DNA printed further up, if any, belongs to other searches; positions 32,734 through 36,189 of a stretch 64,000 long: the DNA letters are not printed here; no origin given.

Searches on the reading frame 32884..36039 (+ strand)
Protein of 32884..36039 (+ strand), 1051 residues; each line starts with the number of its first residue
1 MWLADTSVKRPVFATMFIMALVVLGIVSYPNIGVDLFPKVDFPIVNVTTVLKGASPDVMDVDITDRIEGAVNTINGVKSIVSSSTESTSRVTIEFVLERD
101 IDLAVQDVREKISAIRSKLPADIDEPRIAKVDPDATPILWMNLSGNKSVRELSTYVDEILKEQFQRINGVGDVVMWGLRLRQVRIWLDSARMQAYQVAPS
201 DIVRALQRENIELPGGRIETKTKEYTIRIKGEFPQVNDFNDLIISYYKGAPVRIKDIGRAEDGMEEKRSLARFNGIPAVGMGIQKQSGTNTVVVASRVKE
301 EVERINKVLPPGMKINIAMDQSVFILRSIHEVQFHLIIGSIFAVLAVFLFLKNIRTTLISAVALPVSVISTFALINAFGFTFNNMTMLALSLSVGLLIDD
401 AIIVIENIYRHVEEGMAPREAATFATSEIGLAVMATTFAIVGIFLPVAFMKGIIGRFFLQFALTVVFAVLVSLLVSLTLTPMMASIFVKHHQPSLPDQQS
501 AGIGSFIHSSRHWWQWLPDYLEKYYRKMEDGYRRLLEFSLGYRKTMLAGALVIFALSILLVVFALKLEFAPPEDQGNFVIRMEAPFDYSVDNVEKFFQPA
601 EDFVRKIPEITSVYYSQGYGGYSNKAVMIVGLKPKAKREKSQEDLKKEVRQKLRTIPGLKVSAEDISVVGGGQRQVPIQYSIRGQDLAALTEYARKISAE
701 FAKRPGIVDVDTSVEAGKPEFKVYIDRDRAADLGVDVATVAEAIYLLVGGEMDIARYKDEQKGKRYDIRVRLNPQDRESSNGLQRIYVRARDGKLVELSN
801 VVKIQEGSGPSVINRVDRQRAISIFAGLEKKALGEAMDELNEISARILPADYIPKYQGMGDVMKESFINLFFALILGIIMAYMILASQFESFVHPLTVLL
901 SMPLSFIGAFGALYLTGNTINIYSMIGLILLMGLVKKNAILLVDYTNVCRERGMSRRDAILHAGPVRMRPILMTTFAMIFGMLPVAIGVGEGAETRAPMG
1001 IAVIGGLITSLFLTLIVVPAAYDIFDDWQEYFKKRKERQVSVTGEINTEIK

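Call 82: search_protein_families(library=pfam, proteins=[window:32884-36039:+], max_evalue=0.0001)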
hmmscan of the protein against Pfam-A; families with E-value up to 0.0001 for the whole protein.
window:32884-36039:+ (1051 aa): 2 families
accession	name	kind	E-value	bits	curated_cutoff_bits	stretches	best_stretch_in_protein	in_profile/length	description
PF00873.25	ACR_tran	-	3.9e-288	958.9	28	1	4-1025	2-1020/1021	AcrB/AcrD/AcrF family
PF03176.21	MMPL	-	6.4e-09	35.6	20.5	1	337-512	148-317/333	MMPL family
